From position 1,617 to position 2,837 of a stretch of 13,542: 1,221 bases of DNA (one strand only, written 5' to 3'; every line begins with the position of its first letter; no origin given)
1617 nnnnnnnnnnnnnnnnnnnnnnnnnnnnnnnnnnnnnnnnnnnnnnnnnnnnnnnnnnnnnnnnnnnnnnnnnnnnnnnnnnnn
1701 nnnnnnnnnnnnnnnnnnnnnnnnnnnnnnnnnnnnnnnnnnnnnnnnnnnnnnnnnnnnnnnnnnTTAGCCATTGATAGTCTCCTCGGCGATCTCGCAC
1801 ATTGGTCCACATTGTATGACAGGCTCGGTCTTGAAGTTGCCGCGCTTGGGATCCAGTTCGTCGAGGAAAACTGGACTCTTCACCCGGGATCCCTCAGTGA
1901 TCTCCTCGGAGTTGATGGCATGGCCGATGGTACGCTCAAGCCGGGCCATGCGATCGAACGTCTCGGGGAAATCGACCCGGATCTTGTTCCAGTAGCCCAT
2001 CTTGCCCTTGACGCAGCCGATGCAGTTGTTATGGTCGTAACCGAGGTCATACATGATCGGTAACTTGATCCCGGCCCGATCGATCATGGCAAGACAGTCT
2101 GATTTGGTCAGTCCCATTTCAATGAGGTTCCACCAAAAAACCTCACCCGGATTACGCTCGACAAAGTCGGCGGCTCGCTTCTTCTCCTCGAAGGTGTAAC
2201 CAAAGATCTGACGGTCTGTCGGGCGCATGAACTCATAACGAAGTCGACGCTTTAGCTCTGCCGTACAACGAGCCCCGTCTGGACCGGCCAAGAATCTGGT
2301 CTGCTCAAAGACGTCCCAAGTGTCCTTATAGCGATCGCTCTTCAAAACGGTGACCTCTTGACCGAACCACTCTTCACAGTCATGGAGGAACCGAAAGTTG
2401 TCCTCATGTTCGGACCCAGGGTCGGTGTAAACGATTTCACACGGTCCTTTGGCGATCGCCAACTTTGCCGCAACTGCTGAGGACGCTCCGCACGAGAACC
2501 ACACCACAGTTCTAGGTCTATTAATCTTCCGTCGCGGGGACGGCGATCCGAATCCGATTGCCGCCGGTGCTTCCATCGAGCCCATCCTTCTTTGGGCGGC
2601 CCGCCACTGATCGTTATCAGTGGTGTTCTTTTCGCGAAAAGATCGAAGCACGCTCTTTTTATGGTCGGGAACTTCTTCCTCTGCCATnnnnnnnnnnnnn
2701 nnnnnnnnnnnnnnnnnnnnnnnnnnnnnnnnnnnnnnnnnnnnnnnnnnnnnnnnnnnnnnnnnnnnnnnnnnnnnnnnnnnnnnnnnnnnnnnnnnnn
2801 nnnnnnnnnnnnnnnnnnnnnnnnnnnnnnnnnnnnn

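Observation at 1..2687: Lower-G+C candidate DNA-modification module: DpdA-like transglycosylase plus PAPS-reductase-like PP-loop enzyme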

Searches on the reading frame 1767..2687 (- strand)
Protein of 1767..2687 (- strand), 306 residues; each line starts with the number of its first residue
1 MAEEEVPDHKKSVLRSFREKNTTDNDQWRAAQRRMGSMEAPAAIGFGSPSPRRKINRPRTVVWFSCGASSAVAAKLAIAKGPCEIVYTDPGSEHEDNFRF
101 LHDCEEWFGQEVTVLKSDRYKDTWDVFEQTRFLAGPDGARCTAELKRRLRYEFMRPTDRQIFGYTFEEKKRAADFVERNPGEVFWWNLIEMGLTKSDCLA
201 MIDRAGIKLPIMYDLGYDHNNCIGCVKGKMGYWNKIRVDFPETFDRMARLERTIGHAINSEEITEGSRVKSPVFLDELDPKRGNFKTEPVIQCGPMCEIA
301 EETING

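Call 7: search_protein_families(library=pfam, proteins=[window:1767-2687:-], max_evalue=0.01)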
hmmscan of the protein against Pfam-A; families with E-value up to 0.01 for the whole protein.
window:1767-2687:- (306 aa): 1 family
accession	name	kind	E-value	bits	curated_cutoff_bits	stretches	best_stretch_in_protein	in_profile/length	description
PF01507.26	PAPS_reduct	-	0.00087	19.8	22.5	0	60-120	2-63/175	Phosphoadenosine phosphosulfate reductase domain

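Call 8: search_protein_families(library=phrogs, proteins=[window:1767-2687:-], max_evalue=0.001)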
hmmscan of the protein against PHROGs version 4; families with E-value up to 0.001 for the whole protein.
window:1767-2687:- (306 aa): 2 families
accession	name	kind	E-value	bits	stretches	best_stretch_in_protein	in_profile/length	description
phrog_424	-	moron, auxiliary metabolic gene and host takeover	6.3e-55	187.9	1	52-302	155-419/460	phosphoadenosine phosphosulfate reductase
phrog_28782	-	unknown function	0.0006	21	0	188-251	33-94/154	-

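Call 10: search_dna_similar(query=window:1767-2687:-, collection=phages, mode=protein, max_rows=40)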
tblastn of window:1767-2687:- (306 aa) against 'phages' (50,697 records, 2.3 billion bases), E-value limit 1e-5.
Records with a match: 74; places in all: 74; records where one place covers at least 80% of the query: 8.
Best place of each record, by identity: <60% 74.
By first word of the organism name: Mycobacterium 43; Bacteriophage 4; Pseudoalteromonas 4; Vibrio 3; Rhizobium 3; Verrucomicrobia 2; Pseudomonas 2; Nitrincola 2; Croceibacter 2; Oscillospiraceae 2; and 7 more.
By host as written in the record: Mycobacterium smegmatis mc2 155 36; - 7; Mycobacterium smegmatis mc#155 4; Puniceicoccales sp. IMCC8625 2; Nitrincola sp. M3-16 2; Croceibacter atlanticus HTCC2559 2; Oscillospiraceae 2; Vibrio harveyi 1; and 18 more.
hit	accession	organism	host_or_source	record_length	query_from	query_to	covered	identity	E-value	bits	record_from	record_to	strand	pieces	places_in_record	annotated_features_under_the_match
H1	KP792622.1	Verrucomicrobia phage P8625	Puniceicoccales sp. IMCC8625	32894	53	304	82%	47.9%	1e-58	208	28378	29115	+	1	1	hypothetical protein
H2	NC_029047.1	Verrucomicrobia phage P8625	Puniceicoccales sp. IMCC8625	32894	53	304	82%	47.9%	1e-58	208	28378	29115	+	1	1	phosphoadenosine phosphosulfate reductase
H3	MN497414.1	Vibrio phage vB_VhaP_VH-5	Vibrio harveyi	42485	56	305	82%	46.9%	2e-61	216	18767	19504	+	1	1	hypothetical protein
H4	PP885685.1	Tunturiibacter phage Tunturi_2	Tunturiibacter psychrotolerans X5P2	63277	53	297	80%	44.0%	4e-43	163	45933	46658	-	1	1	phosphoadenosine phosphosulfate reductase | hypothetical protein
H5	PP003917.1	Pseudomonas phage vB_Pae_U5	Pseudomonas aeruginosa ST773 ...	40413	59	300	79%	42.9%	2e-45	169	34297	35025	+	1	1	integrase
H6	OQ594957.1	Pseudomonas phage vB_Pae_LESphi4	Pseudomonas aeruginosa LESB58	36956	59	304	80%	41.8%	2e-46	172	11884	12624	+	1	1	FAD synthetase-related enzyme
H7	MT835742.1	Bacteriophage sp.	human fecal samples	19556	54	304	82%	40.3%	4e-51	186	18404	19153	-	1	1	record has no annotation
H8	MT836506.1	Bacteriophage sp.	human fecal samples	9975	61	304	80%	40.8%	1e-48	179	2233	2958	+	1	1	record has no annotation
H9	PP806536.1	Pseudoalteromonas phage vB_Psp_PY6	Pseudoalteromonas sp. YM19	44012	42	301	85%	38.1%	2e-41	159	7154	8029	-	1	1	phosphoadenosine phosphosulfate reductase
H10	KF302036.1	Pseudoalteromonas phage HS2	Pseudoalteromonas sp. str. H100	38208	54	281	75%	43.2%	2e-47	176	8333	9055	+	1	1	record has no annotation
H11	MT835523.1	Bacteriophage sp.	human fecal samples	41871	60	304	80%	39.8%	4e-48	177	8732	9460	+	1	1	record has no annotation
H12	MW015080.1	Synechococcus phage S-SRP01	Synechococcus sp. KCZYR4S1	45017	55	298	80%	39.8%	4e-26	142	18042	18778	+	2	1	putative uncharacterized nin region protein | nucleotide pyrophosphohydrolase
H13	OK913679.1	Xanthomonas phage JUN5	Grand Junction Colorado WWTP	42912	60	298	78%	40.2%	1e-31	130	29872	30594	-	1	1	none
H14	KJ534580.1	Nitrincola phage 1M3-16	Nitrincola sp. M3-16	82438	84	297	70%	43.6%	2e-50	184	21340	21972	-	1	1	hypothetical protein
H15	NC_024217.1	Nitrincola phage 1M3-16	Nitrincola sp. M3-16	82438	84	297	70%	43.6%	2e-50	184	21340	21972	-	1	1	phosphoadenosine phosphosulfate reductase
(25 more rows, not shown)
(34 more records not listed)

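Call 12: find_encoding_contigs(protein=window:1767-2687:-, flank=10000, max_places=10)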
Protein window:1767-2687:- (306 aa): 3 contigs read that carry it; 3 places shown.
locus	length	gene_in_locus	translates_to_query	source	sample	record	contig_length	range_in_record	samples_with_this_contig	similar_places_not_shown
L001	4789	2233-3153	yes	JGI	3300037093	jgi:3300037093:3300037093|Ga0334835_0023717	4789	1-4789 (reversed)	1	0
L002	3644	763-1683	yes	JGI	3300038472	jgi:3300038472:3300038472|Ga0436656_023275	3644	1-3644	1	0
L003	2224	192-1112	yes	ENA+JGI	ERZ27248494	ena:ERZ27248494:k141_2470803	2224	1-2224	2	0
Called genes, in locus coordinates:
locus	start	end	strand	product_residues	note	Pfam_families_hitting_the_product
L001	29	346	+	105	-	PF04232:SpoVS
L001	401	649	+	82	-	-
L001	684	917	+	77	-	-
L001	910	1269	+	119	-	-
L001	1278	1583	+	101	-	-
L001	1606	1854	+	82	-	-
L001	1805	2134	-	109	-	-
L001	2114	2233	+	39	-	-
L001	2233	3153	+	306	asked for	-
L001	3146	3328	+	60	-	-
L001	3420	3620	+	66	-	-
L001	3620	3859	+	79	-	-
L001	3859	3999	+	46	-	-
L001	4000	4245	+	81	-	-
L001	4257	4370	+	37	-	-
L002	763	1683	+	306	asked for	-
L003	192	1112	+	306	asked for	-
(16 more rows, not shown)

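Call 17: search_protein_families(library=ncbifam, proteins=[window:1767-2687:-], max_evalue=0.01)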
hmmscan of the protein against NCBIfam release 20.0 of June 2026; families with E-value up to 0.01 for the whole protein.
window:1767-2687:- (306 aa): 1 family
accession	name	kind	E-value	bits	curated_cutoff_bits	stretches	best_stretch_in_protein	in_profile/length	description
NF006327.0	PRK08557.1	equivalog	0.00085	18.2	366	1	62-266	186-392/415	hypothetical protein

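Call 18: search_solved_structures(query=window:1767-2687:-, max_evalue=10, show_alignments=2)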
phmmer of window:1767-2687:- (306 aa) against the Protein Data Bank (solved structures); distinct sequences matched with E-value up to 10: 2.
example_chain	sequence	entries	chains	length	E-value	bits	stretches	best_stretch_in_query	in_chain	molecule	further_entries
21fy_C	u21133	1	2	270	7.5e-73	248.8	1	53-305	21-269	PptA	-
2f9i_A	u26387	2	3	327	0.46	13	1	109-202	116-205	acetyl-coenzyme A carboxylase carboxyl transferase subunit alpha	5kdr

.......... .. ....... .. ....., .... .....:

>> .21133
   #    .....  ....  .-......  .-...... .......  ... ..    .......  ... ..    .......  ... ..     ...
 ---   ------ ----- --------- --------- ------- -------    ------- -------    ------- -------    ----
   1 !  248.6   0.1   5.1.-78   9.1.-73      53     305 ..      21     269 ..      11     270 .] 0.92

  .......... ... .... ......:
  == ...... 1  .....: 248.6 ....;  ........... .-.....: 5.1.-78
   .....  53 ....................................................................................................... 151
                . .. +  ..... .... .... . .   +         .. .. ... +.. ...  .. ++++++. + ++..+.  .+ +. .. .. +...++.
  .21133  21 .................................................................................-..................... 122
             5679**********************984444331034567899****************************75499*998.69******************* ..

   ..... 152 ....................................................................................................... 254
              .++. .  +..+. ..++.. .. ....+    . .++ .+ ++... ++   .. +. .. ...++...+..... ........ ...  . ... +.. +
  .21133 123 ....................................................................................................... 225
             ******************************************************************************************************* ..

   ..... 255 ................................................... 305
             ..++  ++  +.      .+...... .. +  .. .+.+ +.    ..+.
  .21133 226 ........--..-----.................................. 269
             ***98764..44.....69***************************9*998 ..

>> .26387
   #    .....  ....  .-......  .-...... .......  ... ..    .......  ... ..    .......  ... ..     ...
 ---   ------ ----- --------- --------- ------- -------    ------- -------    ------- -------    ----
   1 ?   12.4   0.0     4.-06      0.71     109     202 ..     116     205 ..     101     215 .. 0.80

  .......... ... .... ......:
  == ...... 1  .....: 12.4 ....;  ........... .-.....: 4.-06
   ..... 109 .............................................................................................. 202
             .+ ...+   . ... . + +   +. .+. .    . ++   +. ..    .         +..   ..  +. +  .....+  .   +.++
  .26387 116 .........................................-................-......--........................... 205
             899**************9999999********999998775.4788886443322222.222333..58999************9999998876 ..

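Call 29: find_homologous_proteins(query=window:1767-2687:-, max_evalue=1e-10)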
Query window:1767-2687:- (306 aa): 7584 proteins with E <= 1e-10 among 8000 candidates; the best 120 are listed.
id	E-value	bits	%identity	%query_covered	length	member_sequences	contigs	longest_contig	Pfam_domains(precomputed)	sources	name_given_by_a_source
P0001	3.5e-171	587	96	83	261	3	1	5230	-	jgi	jgi:3'-phosphoadenosine 5'-phosphosulfate sulfotransferase (PAPS reductase)/FAD synthetase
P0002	6.4e-116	405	71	79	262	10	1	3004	-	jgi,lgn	jgi:hypothetical protein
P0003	7.9e-116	405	70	80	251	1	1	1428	-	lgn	-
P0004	1.3e-112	394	66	81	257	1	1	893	-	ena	-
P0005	3.6e-110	386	68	79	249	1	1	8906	-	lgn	-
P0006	6.0e-110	386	69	80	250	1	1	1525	-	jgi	jgi:hypothetical protein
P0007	2.1e-109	384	64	82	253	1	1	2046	-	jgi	jgi:hypothetical protein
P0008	5.8e-105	369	66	81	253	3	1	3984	-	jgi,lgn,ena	-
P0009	6.6e-105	369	64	81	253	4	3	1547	-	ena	-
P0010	7.2e-105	369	64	81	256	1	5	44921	-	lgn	-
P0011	1.7e-103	364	66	75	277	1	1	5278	-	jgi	jgi:hypothetical protein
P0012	6.5e-103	362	64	80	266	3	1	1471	-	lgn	-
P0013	9.9e-103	362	65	80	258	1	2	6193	-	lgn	-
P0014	1.6e-102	361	64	81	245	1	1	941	-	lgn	-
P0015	1.9e-102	361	62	82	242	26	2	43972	-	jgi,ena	-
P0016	2.1e-102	361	62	83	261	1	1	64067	-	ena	-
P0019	7.7e-102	359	63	81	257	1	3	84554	-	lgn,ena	-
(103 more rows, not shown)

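Call 32: find_encoding_contigs(protein=P0016, flank=10000, max_places=2)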
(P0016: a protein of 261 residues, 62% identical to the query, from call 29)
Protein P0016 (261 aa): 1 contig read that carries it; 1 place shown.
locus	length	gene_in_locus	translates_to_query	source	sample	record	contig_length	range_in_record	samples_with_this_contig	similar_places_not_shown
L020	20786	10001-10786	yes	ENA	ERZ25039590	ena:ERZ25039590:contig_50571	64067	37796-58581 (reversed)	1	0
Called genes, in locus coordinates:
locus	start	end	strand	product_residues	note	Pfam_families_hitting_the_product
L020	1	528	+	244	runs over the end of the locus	PF00929:RNase_T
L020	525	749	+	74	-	-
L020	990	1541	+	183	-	-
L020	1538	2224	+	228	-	-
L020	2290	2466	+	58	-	-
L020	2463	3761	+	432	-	PF00772:DnaB, PF13481:AAA_25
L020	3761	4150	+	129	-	-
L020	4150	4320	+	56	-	-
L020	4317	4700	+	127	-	-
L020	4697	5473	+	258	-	-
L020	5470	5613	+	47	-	-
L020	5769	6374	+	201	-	-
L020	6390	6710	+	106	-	-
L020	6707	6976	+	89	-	-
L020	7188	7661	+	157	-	-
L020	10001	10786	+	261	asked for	-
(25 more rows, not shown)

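Call 33: find_encoding_contigs(protein=P0019, flank=10000, max_places=2)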
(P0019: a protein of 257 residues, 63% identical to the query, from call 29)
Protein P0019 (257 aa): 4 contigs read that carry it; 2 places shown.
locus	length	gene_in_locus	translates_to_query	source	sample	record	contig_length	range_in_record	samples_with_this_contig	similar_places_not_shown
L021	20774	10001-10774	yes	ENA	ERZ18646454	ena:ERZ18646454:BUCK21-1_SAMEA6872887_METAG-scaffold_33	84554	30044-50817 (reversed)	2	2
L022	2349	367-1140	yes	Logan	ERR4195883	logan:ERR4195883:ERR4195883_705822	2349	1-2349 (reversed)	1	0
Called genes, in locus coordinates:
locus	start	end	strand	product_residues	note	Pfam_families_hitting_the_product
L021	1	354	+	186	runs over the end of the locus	-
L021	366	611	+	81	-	-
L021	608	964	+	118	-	-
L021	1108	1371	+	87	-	-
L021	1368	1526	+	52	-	-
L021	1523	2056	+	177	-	PF00145:DNA_methylase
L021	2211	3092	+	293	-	-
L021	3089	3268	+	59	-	-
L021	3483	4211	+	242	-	PF01555:N6_N4_Mtase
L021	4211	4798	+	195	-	PF01844:HNH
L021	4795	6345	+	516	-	PF01555:N6_N4_Mtase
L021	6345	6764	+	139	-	-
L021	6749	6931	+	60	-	-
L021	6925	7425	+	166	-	PF05866:RusA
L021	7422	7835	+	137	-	-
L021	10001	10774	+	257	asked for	-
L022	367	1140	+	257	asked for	-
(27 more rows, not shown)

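Call 34: find_encoding_contigs(protein=P0010, flank=10000, max_places=2)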
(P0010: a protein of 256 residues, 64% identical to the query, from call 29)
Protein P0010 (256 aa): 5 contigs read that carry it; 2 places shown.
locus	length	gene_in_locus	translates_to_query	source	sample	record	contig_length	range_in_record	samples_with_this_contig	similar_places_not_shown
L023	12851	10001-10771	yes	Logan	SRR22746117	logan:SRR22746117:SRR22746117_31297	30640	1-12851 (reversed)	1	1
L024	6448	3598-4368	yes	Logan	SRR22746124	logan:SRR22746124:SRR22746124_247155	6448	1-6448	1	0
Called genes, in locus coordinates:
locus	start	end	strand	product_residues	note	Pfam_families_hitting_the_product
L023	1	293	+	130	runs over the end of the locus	PF27402:Y4mA_C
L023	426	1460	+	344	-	-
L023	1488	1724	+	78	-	-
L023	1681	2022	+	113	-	-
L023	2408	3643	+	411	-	PF01183:Glyco_hydro_25, PF01471:PG_binding_1, PF09374:PG_binding_3 (faint), PF01471:PG_binding_1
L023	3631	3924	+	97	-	-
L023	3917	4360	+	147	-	-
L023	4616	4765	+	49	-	-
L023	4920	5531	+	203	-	PF19474:DUF6011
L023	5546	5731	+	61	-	-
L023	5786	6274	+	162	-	-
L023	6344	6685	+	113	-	-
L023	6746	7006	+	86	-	-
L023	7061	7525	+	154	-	PF00436:SSB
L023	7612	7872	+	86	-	-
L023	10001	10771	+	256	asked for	-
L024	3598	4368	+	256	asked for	-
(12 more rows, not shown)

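Call 41: find_encoding_contigs(protein=P0001, flank=10000, max_places=3)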
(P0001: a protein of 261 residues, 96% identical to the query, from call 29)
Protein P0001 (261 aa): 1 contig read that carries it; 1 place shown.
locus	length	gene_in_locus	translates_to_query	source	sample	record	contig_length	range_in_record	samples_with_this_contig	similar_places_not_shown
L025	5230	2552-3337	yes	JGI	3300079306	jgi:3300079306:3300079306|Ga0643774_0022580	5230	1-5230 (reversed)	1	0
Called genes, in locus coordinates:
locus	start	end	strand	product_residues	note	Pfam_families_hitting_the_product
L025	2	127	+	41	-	?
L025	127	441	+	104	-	-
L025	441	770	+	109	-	PF12120:Arr-ms (weak)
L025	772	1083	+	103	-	-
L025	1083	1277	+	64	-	-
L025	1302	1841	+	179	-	-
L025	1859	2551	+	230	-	PF00145:DNA_methylase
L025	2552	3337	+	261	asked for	-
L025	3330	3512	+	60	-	-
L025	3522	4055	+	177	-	-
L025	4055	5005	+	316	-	-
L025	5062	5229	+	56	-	?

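Call 42: find_encoding_contigs(protein=P0005, flank=10000, max_places=3)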
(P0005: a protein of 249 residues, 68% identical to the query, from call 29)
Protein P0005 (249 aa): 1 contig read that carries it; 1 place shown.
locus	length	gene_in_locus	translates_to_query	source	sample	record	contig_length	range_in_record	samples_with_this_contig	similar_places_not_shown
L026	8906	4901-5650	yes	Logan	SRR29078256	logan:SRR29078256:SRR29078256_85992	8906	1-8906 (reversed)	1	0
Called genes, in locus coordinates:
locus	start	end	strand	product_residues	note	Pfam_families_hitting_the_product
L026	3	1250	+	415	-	?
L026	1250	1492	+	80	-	PF01726:LexA_DNA_bind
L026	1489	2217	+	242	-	PF00929:RNase_T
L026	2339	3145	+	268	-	-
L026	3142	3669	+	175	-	-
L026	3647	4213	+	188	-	-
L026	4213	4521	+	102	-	-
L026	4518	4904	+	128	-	PF10686:YAcAr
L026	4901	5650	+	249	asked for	-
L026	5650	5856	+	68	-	-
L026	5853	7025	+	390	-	PF01139:RtcB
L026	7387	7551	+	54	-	-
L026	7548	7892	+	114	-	-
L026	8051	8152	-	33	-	-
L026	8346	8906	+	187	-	?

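Call 43: predict_structure(alignment_id=A1)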
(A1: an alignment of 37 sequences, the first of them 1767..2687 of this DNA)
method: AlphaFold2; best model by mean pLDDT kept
length: 306 residues; sequences in the alignment: 37
mean_pLDDT: 85.7   pTM: 0.75
mean pLDDT of the five models: 85.7, 84.9, 84.6, 84.6, 83.6
residues with pLDDT >= 90: 211; 70-90: 33; 50-70: 37; < 50: 25
segments of 3 or more residues with pLDDT < 50: 1-3, 37-40, 42-44, 296-306
pLDDT, mean of each block of 10 residues (from residue 1): 64 66 60 55 48 72 96 98 97 94 98 98 96 88 94 96 96 92 97 97 97 87 91 97 98 95 88 97 92 55 38
secondary structure, 60 per line:
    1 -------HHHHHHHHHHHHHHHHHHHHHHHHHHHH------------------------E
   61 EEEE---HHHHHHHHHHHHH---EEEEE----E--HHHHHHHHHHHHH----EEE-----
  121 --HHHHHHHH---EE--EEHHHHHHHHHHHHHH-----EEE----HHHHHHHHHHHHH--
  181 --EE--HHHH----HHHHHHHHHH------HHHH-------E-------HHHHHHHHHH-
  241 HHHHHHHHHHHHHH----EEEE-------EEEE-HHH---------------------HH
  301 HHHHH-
elements in order: H8-35 E60-64 H68-80 E84-88 H96-108 E113-115 H123-130 H140-153 E159-161 H166-178 H187-190 H195-204 H211-214 H230-239 H241-254 E259-262 E270-273 H299-305
